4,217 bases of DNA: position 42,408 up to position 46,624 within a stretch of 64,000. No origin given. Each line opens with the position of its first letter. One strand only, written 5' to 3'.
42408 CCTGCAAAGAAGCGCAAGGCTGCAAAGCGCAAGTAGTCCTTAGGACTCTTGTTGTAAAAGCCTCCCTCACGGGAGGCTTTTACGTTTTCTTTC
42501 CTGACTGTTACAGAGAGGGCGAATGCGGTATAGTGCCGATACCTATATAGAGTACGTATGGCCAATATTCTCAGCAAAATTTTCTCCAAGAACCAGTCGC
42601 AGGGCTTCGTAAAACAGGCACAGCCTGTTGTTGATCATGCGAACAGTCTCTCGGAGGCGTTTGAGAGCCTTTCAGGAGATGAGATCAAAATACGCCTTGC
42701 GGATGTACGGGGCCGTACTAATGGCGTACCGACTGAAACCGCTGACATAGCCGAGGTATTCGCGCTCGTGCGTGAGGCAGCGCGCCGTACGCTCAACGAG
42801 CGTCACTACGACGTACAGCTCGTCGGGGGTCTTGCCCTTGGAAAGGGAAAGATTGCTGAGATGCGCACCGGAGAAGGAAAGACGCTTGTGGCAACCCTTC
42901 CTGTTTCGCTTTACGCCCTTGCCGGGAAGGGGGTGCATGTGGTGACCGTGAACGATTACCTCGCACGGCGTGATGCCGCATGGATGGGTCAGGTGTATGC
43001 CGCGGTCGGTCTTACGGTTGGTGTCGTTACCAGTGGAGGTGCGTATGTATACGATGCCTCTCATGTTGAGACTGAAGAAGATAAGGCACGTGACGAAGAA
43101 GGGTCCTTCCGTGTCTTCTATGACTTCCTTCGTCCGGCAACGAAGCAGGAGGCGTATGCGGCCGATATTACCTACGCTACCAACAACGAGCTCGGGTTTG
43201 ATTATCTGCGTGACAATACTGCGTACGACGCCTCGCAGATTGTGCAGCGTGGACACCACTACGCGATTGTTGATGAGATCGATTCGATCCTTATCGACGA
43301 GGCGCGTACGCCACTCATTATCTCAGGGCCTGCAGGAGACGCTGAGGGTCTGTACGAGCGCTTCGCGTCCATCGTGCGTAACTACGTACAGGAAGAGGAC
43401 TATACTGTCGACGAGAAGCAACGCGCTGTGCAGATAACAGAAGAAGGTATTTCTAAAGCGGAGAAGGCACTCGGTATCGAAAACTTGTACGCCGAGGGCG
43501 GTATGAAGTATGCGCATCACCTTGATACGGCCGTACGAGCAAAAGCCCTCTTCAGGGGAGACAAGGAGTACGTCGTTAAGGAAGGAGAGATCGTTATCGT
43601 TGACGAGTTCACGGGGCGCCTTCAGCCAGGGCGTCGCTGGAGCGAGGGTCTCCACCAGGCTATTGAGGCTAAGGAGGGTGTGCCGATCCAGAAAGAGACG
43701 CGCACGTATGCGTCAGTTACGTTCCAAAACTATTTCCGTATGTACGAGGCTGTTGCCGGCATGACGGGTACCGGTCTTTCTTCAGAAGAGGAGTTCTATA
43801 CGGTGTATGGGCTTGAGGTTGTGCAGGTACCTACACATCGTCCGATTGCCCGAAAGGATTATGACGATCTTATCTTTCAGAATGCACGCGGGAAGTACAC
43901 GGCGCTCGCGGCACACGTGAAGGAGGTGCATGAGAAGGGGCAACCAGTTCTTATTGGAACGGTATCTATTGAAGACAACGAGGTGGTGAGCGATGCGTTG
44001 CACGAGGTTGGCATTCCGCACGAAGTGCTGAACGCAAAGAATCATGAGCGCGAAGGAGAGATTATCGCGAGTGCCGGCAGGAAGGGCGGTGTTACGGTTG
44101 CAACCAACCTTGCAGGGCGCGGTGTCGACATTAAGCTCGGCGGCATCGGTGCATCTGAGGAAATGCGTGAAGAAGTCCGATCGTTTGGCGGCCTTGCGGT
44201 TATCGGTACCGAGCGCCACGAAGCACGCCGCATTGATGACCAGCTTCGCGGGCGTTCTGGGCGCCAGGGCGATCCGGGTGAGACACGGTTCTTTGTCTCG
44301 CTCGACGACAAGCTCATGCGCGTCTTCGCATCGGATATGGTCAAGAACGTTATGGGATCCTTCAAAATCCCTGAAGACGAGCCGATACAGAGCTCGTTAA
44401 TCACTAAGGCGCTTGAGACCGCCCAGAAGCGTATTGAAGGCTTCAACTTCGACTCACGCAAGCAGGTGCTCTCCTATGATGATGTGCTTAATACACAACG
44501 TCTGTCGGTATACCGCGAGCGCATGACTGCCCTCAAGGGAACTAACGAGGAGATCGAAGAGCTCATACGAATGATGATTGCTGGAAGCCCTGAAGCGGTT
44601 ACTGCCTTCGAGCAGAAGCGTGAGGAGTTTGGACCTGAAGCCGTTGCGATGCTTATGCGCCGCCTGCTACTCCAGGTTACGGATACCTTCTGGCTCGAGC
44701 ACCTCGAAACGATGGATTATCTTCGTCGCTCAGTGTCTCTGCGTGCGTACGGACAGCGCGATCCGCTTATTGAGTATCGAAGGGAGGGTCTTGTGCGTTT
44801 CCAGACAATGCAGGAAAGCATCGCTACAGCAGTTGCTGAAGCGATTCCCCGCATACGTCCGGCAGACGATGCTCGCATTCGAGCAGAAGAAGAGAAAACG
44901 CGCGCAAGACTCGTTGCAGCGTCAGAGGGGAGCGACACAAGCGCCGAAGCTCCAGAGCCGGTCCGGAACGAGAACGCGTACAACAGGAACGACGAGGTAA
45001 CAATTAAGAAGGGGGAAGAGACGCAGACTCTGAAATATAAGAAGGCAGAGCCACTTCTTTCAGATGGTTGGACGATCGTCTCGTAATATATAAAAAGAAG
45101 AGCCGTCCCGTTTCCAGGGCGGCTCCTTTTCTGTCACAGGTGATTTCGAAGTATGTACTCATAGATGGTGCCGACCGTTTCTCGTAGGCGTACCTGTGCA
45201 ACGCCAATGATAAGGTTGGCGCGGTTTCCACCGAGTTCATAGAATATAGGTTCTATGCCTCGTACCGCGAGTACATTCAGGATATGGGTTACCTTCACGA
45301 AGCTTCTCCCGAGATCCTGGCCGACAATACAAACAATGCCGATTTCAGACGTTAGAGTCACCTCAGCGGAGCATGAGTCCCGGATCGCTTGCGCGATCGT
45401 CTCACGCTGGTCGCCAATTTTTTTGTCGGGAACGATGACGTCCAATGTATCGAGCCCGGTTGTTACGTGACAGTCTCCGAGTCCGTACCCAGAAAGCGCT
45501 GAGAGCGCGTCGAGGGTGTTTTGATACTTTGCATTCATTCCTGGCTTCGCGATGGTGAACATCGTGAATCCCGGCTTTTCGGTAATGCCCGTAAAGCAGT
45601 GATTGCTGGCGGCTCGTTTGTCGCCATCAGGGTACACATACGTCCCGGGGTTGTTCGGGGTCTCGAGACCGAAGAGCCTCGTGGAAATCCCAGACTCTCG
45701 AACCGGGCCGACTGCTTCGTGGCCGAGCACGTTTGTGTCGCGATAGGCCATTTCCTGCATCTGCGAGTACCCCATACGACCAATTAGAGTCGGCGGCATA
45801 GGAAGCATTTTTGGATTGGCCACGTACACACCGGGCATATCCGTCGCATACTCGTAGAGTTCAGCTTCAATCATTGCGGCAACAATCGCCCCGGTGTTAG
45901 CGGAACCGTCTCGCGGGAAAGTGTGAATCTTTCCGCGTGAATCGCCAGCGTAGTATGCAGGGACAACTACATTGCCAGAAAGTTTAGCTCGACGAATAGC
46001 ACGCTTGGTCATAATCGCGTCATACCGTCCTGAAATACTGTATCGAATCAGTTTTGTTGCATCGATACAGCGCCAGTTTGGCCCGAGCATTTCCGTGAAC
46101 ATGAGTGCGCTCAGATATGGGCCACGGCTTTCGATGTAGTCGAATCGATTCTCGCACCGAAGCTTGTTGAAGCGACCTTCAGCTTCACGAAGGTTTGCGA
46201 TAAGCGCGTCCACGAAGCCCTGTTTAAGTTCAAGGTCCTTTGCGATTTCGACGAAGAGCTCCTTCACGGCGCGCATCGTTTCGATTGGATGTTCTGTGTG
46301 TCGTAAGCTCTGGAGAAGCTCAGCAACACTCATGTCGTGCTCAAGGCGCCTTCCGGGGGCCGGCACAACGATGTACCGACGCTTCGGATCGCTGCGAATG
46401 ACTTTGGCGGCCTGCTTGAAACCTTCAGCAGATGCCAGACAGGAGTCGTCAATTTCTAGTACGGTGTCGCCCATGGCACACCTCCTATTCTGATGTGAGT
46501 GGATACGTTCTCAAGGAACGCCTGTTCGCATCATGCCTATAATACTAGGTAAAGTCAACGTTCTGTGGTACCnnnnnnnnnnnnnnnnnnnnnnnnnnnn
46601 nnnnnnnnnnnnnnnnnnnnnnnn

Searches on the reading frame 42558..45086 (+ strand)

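Call 8: search_protein_families(library=pfam, proteins=[window:42558-45086:+], max_evalue=0.0001)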
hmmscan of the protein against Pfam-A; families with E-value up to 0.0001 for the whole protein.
window:42558-45086:+ (842 aa): 4 families
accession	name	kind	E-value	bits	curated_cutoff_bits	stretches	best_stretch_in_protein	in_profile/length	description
PF07517.20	SecA_DEAD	-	1.8e-110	369.2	24.6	1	6-413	2-289/290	SecA DEAD-like domain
PF21090.3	P-loop_SecA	-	3e-74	249.5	27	2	429-529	1-101/205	SecA P-loop domain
PF07516.18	SecA_SW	-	1.2e-44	153.3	26.7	2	680-765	115-198/200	SecA Wing and Scaffold domain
PF01043.26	SecA_PP_bind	-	2.5e-40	137.9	23.5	1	263-370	3-110/110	SecA preprotein cross-linking domain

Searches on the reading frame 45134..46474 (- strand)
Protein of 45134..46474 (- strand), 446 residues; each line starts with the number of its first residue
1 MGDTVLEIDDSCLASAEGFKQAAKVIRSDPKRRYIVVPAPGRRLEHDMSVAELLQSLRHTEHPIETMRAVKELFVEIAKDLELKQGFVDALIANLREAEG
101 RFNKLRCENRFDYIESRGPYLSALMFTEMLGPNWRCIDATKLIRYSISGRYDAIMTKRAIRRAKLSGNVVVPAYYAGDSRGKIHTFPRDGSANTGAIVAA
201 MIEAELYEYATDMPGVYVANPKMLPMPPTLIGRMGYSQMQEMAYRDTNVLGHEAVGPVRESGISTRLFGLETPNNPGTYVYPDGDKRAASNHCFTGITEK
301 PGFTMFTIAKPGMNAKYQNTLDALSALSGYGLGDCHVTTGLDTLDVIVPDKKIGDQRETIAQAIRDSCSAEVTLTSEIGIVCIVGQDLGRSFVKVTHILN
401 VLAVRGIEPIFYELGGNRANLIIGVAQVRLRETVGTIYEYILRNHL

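Call 8: search_protein_families(library=pfam, proteins=[window:45134-46474:-], max_evalue=0.0001)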
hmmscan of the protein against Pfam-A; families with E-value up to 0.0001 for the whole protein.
window:45134-46474:- (446 aa): 1 family
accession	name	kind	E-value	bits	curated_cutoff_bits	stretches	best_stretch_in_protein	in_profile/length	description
PF00696.33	AA_kinase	-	4.8e-13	49.8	24.9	1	7-268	6-233/234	Amino acid kinase family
